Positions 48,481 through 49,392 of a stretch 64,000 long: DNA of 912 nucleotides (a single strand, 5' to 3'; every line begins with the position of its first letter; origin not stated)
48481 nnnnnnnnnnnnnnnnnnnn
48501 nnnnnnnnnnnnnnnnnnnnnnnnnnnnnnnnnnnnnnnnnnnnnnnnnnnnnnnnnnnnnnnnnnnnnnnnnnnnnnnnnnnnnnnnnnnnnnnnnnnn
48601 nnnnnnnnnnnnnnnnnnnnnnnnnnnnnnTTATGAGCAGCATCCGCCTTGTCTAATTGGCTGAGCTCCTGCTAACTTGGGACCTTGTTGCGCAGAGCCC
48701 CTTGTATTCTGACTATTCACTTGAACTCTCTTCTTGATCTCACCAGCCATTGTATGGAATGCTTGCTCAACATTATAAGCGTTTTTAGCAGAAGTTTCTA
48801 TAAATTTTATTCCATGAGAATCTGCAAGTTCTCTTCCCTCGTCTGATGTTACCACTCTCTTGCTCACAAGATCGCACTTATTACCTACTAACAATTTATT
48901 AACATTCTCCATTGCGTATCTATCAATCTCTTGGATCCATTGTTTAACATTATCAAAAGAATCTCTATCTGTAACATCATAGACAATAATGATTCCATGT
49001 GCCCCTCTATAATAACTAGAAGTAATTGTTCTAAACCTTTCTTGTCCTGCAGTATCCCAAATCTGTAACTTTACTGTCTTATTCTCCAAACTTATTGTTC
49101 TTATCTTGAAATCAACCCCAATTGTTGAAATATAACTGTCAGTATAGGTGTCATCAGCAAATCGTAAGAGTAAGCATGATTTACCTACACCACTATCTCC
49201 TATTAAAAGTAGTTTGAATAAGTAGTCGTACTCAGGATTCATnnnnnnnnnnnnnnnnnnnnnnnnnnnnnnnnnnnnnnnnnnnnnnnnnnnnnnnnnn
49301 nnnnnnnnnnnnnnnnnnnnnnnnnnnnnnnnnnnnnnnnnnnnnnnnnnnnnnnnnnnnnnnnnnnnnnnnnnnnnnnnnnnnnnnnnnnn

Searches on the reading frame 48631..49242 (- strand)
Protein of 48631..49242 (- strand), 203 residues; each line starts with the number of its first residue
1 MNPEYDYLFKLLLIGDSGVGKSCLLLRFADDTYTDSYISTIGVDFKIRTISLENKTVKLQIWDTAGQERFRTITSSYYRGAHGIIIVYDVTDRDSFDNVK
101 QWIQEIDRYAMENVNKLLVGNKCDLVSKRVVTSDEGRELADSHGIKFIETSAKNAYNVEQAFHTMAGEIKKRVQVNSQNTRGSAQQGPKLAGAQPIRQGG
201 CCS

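Call 18: search_protein_families(library=pfam, proteins=[window:48631-49242:-], max_evalue=0.001)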
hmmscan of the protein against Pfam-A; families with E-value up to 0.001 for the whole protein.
window:48631-49242:- (203 aa): 8 families
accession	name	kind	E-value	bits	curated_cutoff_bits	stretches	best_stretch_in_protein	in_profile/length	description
PF00071.28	Ras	-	6.9e-69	231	21.6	1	10-170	1-161/162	Ras family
PF08477.19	Roc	-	5.1e-37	127.2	27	1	10-124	1-119/119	Ras of Complex, Roc, domain of DAPkinase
PF00025.27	Arf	-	2.5e-17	63.4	22.3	1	9-145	15-145/174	ADP-ribosylation factor family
PF00009.33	GTP_EFTU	-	1.9e-07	31.3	26.5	1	43-165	55-182/188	Elongation factor Tu GTP binding domain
PF01926.29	MMR_HSR1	-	2.1e-06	28.3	21.9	1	11-122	2-113/113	50S ribosome-binding GTPase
PF04670.18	Gtr1_RagA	-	1.4e-05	25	22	1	10-129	1-127/232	Gtr1/RagA G protein conserved region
PF03193.22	RsgA_GTPase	-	3.9e-05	24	30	0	12-31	110-129/174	RsgA GTPase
PF09439.16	SRPRB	-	0.00064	19.6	25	1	11-126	6-122/178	Signal recognition particle receptor beta subunit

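Call 60: search_solved_structures(query=window:48634-49242:-, max_evalue=1e-40)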
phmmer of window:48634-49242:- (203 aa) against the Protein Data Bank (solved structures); distinct sequences matched with E-value up to 1e-40: 151 (the best 60 are shown).
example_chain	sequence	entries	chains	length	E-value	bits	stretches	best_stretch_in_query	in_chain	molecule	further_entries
2rhd_A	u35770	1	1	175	1.8e-114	383.6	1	1-174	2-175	Small GTP binding protein rab1a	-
9mhf_E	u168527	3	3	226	1.3e-96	325.3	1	1-202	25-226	Ras-related protein Rab-1A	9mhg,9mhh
3tkl_A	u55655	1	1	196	2.7e-95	321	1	1-176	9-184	Ras-related protein Rab-1A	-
5szh_B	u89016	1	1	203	8.7e-95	319.3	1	1-202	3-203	Ras-related protein Rab-1B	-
4jvs_B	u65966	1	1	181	9.4e-95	319.2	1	1-173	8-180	Ras-related protein Rab-1A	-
4iru_B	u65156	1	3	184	1e-94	319.1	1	1-173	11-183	Ras-related protein Rab-1A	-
3l0i_B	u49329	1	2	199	1.3e-94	318.7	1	1-173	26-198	Ras-related protein Rab-1A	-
3sfv_A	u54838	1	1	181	3.3e-94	317.4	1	1-173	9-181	Ras-related protein Rab-1A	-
7eq2_A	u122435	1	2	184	3.5e-94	317.3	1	1-173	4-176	Ras-related protein Rab-1A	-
2wwx_A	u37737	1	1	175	1.2e-93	315.6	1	1-173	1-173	RAS-RELATED PROTEIN RAB-1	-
2fol_A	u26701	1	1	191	1.6e-93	315.2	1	2-173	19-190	Ras-related protein Rab-1A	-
9rx4_E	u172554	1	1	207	3.6e-93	314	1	1-200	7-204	Ras-related protein Rab-1A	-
4fmc_B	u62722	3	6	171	3.8e-93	313.9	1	3-173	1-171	Ras-related protein Rab-1A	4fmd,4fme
4i1o_A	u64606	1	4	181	2.6e-92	311.2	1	3-174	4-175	Ras-related protein Rab-1B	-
6sku_B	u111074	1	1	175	4e-92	310.6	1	3-173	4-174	Ras-related protein Rab-1B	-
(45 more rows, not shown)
